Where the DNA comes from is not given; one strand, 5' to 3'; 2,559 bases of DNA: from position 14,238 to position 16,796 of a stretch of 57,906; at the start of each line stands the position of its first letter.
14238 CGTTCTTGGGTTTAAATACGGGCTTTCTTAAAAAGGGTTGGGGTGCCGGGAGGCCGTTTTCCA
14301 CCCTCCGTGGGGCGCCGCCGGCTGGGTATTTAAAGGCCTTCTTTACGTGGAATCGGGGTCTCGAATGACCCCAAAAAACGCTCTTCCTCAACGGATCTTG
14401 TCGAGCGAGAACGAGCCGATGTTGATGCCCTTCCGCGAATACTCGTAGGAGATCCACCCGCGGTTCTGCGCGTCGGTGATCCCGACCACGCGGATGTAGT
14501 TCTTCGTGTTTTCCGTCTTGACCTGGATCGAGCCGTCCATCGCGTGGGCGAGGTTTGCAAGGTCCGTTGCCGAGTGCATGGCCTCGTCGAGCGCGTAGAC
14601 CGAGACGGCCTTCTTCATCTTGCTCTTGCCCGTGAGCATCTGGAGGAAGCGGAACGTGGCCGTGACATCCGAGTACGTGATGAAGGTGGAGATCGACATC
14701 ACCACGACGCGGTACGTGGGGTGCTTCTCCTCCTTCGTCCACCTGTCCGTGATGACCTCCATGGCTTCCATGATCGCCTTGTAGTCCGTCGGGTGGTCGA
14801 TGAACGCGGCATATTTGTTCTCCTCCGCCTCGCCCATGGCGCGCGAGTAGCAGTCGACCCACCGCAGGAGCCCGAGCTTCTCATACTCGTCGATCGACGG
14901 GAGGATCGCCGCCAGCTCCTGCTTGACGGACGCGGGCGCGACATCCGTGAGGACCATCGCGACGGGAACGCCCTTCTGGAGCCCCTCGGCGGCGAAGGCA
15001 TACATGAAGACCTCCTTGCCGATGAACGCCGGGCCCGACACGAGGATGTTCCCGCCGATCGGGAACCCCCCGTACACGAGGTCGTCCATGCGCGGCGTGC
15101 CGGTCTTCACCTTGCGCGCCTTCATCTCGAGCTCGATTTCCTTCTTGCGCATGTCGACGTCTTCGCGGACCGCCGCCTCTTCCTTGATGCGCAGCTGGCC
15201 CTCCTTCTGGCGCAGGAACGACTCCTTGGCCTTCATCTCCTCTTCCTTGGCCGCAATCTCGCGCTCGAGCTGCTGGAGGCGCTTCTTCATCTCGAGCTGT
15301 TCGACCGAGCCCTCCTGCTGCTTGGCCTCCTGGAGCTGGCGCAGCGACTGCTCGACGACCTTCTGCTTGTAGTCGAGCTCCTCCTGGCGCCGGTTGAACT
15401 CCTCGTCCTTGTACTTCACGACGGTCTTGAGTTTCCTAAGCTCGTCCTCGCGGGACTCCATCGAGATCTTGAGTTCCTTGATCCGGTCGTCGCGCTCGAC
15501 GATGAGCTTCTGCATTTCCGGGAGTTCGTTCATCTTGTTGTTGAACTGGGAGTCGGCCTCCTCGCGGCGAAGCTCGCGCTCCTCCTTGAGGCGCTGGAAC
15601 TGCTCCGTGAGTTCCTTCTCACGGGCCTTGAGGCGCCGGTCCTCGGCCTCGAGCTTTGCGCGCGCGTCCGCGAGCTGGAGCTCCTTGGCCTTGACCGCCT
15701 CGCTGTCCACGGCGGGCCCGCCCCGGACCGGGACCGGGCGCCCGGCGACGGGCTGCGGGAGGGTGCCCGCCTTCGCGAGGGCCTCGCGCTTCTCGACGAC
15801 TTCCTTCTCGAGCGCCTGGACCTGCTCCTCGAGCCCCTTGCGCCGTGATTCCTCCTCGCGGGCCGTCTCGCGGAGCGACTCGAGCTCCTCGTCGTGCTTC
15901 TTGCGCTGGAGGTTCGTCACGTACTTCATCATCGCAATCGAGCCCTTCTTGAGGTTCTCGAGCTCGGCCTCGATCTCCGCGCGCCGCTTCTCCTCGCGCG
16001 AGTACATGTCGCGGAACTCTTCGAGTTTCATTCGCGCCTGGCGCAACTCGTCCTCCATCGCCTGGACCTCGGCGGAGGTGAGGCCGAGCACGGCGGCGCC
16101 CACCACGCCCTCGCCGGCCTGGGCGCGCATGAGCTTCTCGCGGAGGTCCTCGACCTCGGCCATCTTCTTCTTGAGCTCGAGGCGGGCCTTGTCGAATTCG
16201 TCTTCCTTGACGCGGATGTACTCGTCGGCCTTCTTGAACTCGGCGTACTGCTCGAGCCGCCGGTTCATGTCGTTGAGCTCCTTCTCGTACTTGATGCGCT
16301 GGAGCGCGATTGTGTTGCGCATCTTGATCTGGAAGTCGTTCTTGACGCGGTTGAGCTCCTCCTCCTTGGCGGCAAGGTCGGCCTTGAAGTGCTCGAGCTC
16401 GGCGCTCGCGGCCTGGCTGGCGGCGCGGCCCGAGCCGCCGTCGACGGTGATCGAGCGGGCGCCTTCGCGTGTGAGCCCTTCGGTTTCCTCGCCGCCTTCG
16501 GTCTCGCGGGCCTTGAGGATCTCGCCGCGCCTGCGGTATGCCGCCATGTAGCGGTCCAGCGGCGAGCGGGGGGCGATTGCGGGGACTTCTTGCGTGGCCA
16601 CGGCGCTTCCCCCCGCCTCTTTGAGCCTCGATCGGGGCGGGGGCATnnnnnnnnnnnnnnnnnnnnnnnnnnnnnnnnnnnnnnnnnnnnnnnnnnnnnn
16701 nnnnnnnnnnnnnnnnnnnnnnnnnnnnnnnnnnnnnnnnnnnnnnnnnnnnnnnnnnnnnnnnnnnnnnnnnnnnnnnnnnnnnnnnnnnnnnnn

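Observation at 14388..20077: Tandem giant coiled-coil proteins, each capped by a RecA/KaiC-type P-loop domain: candidate undescribed archaeal filament- or tether-ATPase pair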

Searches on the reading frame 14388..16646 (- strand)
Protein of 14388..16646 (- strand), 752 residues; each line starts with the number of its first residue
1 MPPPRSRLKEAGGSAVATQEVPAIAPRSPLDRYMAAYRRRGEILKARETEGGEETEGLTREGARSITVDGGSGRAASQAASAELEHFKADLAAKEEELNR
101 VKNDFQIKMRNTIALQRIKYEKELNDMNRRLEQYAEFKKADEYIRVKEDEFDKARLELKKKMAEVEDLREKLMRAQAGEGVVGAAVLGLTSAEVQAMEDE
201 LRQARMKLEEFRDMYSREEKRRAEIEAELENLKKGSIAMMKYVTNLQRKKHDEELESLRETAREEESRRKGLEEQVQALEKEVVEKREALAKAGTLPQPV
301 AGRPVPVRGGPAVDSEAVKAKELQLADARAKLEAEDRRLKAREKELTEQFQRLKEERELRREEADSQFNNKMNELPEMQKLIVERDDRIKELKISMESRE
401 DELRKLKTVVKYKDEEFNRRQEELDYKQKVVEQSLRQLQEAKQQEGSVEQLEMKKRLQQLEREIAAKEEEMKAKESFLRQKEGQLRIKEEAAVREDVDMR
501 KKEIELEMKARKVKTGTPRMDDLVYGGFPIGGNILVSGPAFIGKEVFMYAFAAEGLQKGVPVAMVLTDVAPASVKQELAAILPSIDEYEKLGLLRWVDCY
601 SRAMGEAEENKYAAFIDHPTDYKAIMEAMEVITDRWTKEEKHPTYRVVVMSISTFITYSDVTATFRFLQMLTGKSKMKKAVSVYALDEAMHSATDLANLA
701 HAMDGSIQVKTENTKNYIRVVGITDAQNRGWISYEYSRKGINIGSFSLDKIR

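Call 3: search_protein_families(library=pfam, proteins=[window:14388-16646:-], max_evalue=1)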
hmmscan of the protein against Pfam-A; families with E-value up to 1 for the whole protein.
window:14388-16646:- (752 aa): 5 families
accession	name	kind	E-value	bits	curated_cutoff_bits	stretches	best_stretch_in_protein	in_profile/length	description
PF06745.19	ATPase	-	9.8e-19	68.1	26.6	1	513-723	1-202/231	KaiC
PF24336.1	DUF7504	-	6.6e-12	46.7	27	1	531-708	1-178/179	Family of unknown function (DUF7504)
PF05625.17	PAXNEB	-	1.5e-05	24.7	28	1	513-582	19-89/366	PAXNEB protein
PF23365.1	DUF7090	-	0.00061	20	27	1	612-712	90-185/192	Family of unknown function (DUF7090)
PF14417.12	MEDS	-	0.018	15.3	29.8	1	548-605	17-74/161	MEDS: MEthanogen/methylotroph, DcmR Sensory domain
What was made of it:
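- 14391..15131 (-): p2 C-terminal KaiC-like domain (residues 506-752), catalytically degenerate, ending in the family signature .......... Pfam PF06745 at 9.8e-19 and DUF7504 at 6.6e-12 (call 3).
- On KaiC-like ATPase (PF06745): p2 C-domain: PF06745 scores 68.1 bits against a cut-off of 26.6 (call 3).
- Closest known: Single-domain archaeal KaiC-like proteins. Same: It passes the Pfam KaiC threshold (call 3).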

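Call 4: search_protein_families(library=ncbifam, proteins=[window:14388-16646:-], max_evalue=1)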
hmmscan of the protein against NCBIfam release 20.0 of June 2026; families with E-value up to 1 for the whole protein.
window:14388-16646:- (752 aa): 11 families
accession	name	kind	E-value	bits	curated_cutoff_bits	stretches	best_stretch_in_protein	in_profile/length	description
TIGR03877.1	thermo_KaiC_1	hypoth_equivalog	6e-17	61.9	307.25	1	511-709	2-193/238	KaiC domain-containing protein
TIGR03881.1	KaiC_arch_4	hypoth_equivalog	3.9e-10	39.8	247.8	1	512-718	2-197/231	KaiC domain-containing protein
NF045487.1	ASRP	equivalog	1e-09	37.6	300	1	116-443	126-439/593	archaea-specific SMC-related protein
NF006799.0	PRK09302.1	equivalog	2.9e-08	32.7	408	1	507-666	249-405/515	circadian clock protein KaiC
NF004723.0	PRK06067.1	subfamily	1.3e-05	24.8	194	1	502-713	5-198/243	flagellar accessory protein FlaH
TIGR02168.1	SMC_prok_B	equivalog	0.0002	19.2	567.35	2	76-292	680-893/1181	chromosome segregation protein SMC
TIGR02655.1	circ_KaiC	equivalog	0.00037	19.3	546.25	1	512-558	2-48/484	circadian clock protein KaiC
NF045780.1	TrlF_fam_ATP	equivalog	0.0017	17.2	350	1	247-503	450-695/944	TrlF family AAA-like ATPase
TIGR03880.1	KaiC_arch_3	hypoth_equivalog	0.016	14.7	249.45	1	517-565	2-50/224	KaiC domain-containing protein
NF002572.0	PRK02224.1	equivalog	0.028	12.7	1087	1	82-507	251-642/888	DNA double-strand break repair ATPase Rad50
TIGR02169.1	SMC_prok_A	equivalog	0.066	10.8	729.4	2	78-289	234-436/1165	chromosome segregation protein SMC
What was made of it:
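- Closest known: Single-domain archaeal KaiC-like proteins. Different: p2 scores far below the equivalog cut-off (62 bits against 307; call 4).
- Closest known: SMC / Rad50 / archaea-specific SMC-related proteins. Same: The coil regions give weak profile matches (call 4).
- Closest known: ArlH/FlaH. Different: NCBIfam FlaH scores 24.8 bits against a cut-off of 194 (call 4).
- The coils give weak SMC, Rad50 and ASRP matches (call 4).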

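Call 5: find_encoding_contigs(protein=window:14388-16646:-, flank=10000, max_places=6)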
Protein window:14388-16646:- (752 aa): 4 contigs read that carry it; 4 places shown.
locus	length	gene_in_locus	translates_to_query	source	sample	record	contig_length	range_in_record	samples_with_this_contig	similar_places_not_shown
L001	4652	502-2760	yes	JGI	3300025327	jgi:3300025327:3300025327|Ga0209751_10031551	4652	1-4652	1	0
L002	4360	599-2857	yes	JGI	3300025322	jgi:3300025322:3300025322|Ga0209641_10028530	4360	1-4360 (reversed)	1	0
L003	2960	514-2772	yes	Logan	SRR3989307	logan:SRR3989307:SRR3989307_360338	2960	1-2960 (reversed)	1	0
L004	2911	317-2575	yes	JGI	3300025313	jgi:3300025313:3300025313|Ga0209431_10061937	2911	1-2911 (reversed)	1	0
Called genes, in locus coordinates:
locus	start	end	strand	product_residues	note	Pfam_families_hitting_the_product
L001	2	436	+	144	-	?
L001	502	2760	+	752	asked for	PF05625:PAXNEB (faint), PF06745:ATPase, PF24336:DUF7504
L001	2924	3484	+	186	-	PF00352:TBP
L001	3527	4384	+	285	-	PF01026:TatD_DNase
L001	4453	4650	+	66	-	?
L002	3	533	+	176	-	?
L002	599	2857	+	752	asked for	PF05625:PAXNEB (faint), PF06745:ATPase, PF24336:DUF7504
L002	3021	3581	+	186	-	PF00352:TBP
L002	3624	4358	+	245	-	?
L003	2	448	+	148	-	?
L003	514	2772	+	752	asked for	PF05625:PAXNEB (faint), PF06745:ATPase, PF24336:DUF7504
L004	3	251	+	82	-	?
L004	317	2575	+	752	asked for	PF05625:PAXNEB (faint), PF06745:ATPase, PF24336:DUF7504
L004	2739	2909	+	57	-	?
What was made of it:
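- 14388..16646 (-): p2 gene, 752 aa: subtype-specific N-terminus, about 420-aa coiled coil, then a C-terminal inactivated KaiC-like domain. The identical protein is found on four independent contigs (call 5).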

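Call 87: search_protein_families(library=padloc, proteins=[window:14388-16646:-], max_evalue=0.01)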
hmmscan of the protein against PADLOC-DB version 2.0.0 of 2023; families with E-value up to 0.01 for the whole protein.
window:14388-16646:- (752 aa): 1 family
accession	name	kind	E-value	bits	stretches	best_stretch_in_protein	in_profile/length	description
PDLC03859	LmuB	-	0.0027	15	1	186-501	180-455/611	-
